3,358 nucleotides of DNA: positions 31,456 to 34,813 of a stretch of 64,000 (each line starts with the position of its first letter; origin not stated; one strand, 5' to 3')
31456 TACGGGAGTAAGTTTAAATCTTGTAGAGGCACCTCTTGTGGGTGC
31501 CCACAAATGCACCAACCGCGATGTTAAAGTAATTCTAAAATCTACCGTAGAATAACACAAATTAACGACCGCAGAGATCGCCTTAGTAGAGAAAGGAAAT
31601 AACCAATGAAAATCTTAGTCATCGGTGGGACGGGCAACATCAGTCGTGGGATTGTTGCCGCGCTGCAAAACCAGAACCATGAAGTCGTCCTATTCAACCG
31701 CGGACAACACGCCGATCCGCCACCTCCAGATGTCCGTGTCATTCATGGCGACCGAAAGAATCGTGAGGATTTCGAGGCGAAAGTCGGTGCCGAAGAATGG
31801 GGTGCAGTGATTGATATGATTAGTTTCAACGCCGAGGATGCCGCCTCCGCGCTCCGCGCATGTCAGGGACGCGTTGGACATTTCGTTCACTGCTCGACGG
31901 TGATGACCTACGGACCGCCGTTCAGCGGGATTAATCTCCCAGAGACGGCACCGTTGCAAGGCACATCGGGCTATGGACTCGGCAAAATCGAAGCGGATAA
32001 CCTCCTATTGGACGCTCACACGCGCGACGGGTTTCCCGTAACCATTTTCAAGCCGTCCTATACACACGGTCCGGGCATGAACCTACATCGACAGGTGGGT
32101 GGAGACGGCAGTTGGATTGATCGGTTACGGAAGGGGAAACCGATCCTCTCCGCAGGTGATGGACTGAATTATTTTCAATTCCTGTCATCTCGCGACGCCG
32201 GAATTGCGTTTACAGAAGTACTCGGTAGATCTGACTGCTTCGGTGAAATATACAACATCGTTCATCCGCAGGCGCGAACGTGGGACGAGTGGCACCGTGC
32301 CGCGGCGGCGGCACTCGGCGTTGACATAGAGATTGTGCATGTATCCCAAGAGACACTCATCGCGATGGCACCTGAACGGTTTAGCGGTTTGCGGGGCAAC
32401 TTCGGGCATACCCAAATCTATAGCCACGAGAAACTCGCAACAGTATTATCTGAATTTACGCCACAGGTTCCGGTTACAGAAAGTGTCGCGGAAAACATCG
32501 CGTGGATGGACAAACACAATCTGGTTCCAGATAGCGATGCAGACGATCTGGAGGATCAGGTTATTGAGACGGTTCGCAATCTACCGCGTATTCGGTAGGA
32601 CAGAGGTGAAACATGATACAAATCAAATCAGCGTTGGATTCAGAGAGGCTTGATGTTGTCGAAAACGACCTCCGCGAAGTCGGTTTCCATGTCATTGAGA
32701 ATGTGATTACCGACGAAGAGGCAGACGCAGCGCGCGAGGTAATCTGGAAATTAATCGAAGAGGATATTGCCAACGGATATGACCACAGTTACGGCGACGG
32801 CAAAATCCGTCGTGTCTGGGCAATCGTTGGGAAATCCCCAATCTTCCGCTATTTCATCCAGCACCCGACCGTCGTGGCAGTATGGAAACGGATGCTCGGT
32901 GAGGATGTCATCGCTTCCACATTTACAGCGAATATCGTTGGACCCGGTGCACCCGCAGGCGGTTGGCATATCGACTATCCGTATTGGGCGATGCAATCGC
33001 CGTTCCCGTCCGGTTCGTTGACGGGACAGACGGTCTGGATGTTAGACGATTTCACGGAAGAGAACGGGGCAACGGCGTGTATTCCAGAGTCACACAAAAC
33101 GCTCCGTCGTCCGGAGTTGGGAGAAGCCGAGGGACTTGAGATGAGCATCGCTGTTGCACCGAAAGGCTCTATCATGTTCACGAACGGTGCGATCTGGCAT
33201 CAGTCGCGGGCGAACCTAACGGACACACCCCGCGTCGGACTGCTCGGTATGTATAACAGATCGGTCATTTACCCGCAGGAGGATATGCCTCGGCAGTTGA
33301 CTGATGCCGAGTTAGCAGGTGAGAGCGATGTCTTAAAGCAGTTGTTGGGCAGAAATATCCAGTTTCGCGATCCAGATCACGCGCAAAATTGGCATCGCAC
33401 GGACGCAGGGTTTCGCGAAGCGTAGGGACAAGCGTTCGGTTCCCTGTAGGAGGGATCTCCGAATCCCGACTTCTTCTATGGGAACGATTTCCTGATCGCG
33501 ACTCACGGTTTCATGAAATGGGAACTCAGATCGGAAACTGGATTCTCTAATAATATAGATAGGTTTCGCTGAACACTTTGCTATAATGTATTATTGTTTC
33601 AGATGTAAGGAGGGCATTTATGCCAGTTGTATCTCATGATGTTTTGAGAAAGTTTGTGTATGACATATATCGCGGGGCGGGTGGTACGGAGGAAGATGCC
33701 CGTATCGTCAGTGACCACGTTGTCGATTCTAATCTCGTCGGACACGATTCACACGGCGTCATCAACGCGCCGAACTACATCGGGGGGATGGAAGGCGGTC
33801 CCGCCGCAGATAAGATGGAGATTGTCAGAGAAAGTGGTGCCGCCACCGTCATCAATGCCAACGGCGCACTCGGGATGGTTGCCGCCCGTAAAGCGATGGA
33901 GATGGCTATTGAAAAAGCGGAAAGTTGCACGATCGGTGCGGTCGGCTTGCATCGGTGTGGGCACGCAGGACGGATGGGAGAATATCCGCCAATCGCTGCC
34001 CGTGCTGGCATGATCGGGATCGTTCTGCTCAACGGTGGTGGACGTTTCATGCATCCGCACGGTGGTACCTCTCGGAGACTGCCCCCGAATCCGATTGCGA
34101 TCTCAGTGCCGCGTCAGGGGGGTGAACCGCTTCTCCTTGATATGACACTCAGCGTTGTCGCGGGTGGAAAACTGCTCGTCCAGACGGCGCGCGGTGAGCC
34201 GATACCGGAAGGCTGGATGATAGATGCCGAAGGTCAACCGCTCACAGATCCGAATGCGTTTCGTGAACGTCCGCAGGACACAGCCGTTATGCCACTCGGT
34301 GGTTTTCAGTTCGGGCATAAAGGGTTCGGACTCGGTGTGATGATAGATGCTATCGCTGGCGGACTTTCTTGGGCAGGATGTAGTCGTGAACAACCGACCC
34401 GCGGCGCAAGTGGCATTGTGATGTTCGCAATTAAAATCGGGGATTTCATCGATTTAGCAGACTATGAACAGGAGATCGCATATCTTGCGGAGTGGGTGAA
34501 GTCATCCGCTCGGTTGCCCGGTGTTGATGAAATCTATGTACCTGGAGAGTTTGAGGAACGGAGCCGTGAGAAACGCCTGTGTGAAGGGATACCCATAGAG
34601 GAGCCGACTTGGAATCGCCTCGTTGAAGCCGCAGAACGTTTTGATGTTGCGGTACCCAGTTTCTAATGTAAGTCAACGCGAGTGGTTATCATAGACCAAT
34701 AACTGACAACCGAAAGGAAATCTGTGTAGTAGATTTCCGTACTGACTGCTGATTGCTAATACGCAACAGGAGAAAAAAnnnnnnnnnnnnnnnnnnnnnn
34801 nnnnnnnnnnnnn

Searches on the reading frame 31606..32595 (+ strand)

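Call 16: search_protein_families(library=pfam, proteins=[window:31606-32595:+], max_evalue=0.00001)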
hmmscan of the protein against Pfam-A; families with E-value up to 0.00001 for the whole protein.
window:31606-32595:+ (330 aa): 1 family
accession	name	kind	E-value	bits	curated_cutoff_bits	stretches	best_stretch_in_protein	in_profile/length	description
PF01370.27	Epimerase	-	3e-21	76.4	20.9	1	3-218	1-239/240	NAD dependent epimerase/dehydratase family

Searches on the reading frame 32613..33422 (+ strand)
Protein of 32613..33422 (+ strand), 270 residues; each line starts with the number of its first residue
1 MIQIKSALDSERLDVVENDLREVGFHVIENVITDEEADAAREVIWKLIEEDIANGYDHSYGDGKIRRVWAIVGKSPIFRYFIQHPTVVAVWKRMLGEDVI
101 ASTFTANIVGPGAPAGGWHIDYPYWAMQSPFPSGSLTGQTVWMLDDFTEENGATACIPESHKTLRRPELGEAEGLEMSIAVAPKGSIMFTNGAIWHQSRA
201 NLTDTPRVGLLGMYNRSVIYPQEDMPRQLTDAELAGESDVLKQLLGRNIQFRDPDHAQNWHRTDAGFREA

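Call 16: search_protein_families(library=pfam, proteins=[window:32613-33422:+], max_evalue=0.00001)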
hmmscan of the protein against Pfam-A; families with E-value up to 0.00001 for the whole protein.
window:32613-33422:+ (270 aa): 1 family
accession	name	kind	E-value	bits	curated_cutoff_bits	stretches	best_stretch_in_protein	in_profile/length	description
PF05721.19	PhyH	-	4.2e-24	86.5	22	1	21-208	2-212/213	Phytanoyl-CoA dioxygenase (PhyH)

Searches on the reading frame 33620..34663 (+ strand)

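Call 16: search_protein_families(library=pfam, proteins=[window:33620-34663:+], max_evalue=0.00001)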
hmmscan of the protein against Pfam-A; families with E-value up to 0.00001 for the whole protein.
window:33620-34663:+ (348 aa): 1 family
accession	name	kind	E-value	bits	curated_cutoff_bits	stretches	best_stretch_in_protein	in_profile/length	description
PF02615.19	Ldh_2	-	3.2e-94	316.2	38.8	1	4-334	1-332/333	Malate/L-lactate dehydrogenase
